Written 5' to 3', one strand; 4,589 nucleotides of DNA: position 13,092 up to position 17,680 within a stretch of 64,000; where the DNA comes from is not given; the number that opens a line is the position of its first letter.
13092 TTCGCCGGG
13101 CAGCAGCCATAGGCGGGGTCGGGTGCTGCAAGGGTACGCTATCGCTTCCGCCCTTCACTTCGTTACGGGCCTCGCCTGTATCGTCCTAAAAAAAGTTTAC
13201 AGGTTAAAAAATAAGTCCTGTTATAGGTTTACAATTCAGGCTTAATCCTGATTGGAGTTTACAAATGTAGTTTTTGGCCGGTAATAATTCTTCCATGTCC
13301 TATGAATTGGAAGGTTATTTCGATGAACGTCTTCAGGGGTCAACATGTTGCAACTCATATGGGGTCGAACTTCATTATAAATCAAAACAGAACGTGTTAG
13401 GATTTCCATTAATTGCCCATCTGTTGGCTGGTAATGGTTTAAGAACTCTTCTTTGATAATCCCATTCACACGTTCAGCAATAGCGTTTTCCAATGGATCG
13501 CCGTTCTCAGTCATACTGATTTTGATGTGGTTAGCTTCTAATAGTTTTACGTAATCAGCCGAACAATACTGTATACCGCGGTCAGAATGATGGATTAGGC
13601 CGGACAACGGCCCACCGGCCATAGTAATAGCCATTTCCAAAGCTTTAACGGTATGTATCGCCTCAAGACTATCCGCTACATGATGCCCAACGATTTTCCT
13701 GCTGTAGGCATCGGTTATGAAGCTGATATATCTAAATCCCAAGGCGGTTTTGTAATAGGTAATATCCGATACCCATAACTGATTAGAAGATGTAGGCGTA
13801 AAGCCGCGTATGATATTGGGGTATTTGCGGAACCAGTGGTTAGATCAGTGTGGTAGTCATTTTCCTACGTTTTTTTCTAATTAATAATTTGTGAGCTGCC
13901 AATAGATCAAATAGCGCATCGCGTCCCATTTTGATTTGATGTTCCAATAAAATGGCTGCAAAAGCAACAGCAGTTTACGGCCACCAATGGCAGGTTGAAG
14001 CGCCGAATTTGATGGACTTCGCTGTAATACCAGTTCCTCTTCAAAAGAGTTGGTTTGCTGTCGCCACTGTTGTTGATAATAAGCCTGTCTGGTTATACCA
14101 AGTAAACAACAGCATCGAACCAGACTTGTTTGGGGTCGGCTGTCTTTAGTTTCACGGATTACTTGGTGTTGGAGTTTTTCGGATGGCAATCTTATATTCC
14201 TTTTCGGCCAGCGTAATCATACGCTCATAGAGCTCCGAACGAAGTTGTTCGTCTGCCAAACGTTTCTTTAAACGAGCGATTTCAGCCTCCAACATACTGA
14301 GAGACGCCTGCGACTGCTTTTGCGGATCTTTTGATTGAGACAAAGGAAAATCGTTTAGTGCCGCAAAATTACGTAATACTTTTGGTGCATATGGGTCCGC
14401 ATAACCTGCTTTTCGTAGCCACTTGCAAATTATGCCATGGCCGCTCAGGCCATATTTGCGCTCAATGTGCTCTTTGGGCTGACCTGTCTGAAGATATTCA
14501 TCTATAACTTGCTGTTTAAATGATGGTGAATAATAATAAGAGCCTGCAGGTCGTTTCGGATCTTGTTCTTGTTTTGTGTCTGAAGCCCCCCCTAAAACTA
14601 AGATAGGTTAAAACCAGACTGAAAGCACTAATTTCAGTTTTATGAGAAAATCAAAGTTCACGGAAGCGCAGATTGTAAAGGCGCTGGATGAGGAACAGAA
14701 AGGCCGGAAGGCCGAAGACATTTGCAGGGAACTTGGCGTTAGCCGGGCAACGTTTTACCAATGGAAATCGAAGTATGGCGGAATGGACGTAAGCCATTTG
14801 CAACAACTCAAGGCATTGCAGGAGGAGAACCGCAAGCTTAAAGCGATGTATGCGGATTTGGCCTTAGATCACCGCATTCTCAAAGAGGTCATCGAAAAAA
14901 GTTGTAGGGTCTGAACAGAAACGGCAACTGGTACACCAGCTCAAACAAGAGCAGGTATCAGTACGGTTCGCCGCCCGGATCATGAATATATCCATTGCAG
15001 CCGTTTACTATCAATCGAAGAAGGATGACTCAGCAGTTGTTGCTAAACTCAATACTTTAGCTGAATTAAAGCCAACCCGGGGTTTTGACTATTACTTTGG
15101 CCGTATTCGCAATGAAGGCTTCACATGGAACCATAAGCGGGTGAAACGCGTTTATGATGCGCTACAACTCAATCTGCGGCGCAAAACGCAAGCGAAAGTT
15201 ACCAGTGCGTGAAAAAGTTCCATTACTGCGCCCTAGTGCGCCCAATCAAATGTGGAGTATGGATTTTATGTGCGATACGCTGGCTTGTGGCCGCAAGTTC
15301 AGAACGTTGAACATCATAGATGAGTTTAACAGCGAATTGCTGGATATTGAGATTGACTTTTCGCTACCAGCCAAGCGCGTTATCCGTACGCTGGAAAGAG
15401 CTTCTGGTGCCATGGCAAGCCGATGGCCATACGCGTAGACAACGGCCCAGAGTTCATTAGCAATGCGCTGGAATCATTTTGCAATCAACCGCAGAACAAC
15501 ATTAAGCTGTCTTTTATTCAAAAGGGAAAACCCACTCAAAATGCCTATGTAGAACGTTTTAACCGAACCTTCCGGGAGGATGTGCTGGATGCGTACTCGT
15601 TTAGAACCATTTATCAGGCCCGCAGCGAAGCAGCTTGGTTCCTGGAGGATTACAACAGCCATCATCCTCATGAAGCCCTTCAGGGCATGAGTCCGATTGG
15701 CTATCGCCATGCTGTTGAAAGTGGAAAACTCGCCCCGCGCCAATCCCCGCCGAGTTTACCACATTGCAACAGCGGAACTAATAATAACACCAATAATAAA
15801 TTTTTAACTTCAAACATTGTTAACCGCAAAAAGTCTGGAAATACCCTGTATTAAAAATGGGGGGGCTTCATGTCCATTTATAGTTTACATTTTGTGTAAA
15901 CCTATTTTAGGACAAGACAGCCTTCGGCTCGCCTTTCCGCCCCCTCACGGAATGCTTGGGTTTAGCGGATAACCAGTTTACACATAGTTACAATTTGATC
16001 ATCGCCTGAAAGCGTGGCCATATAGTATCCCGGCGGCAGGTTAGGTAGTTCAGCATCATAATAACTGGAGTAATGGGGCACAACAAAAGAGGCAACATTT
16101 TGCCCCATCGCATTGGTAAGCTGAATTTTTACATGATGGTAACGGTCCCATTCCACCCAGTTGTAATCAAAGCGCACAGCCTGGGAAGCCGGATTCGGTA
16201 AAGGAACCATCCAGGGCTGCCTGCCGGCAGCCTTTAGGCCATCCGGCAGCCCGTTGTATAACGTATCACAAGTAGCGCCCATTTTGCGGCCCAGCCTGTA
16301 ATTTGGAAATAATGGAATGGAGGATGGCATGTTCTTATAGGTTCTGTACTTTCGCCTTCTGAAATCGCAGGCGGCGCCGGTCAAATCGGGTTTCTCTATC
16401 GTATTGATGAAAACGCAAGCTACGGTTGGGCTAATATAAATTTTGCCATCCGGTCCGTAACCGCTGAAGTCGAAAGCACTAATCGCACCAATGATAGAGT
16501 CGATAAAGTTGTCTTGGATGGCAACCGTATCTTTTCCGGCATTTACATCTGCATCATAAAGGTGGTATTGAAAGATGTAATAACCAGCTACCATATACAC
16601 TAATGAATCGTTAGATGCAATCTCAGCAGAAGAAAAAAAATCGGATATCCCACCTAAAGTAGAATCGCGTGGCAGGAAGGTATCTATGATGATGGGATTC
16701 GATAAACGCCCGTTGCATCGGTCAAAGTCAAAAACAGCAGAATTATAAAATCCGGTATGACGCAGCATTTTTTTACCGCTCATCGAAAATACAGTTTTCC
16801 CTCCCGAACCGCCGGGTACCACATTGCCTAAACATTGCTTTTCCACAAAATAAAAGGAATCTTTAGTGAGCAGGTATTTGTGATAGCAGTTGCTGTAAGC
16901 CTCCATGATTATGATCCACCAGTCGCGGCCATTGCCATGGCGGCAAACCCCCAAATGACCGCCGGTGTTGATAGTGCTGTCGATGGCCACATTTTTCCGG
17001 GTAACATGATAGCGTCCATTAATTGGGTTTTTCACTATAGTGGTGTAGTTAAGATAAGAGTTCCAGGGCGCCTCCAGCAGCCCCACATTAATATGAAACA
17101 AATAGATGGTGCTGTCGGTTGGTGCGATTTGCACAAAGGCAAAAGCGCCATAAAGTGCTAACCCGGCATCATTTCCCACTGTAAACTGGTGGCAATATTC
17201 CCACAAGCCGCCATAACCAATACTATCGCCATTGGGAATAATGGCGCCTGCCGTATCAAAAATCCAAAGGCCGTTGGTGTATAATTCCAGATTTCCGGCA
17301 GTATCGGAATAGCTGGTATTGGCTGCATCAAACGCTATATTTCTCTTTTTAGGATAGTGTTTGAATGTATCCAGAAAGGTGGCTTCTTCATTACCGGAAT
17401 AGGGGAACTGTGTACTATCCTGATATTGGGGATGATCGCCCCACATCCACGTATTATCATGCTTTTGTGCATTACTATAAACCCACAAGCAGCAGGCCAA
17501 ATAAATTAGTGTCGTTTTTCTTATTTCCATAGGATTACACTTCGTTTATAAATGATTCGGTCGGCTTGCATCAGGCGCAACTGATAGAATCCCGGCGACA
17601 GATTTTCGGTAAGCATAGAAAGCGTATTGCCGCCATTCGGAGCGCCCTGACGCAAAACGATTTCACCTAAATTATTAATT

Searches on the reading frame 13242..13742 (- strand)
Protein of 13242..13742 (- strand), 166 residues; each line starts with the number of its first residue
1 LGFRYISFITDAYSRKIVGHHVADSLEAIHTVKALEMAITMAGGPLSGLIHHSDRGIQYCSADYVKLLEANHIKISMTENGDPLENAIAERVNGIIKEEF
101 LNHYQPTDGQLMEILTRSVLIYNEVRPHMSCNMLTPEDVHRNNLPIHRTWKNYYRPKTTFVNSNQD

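Call 53: search_protein_families(library=pfam, proteins=[window:13242-13742:-], max_evalue=0.05)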
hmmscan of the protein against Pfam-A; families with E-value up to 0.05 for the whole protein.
window:13242-13742:- (166 aa): 2 families
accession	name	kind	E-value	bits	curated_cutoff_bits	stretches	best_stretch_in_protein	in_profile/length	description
PF13683.12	rve_3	-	5e-15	55.4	26.5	1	72-136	2-67/67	Integrase core domain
PF00665.32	rve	-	8.7e-15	55.3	32.6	1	3-83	23-102/102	Integrase core domain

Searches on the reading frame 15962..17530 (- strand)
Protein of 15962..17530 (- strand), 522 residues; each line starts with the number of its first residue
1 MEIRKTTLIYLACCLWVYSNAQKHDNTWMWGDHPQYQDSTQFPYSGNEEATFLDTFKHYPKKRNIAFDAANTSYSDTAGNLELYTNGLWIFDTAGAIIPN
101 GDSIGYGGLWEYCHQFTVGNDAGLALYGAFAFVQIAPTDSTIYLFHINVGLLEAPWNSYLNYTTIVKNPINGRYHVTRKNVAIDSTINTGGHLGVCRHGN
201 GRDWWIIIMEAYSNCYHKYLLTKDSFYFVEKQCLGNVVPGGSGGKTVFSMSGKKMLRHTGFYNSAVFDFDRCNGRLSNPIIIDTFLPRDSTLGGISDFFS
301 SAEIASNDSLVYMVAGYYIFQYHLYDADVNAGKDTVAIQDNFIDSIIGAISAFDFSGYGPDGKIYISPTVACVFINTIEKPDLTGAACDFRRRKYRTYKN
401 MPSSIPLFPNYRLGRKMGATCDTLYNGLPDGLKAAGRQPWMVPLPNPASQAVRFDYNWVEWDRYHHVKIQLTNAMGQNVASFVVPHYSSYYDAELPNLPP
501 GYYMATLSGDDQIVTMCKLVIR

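Call 3: search_protein_families(library=pfam, proteins=[window:15962-17530:-])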
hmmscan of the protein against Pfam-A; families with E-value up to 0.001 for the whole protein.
window:15962-17530:- (522 aa): 1 family
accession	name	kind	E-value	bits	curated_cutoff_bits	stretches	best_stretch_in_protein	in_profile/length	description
PF18962.6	Por_Secre_tail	-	0.00047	20.8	27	0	445-521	3-75/75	Secretion system C-terminal sorting domain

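Call 22: search_protein_families(library=ncbifam, proteins=[window:15962-17530:-], max_evalue=0.01)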
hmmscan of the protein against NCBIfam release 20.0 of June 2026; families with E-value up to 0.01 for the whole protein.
window:15962-17530:- (522 aa): 1 family
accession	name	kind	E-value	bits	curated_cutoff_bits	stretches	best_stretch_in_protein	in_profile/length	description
TIGR04183.1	Por_Secre_tail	domain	3.2e-06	27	23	1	445-522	3-72/72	T9SS type A sorting domain-containing protein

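Call 26: find_encoding_contigs(protein=window:15962-17530:-, flank=5000, max_places=10)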
Protein window:15962-17530:- (522 aa): no gene with exactly this product is on record in the collection.
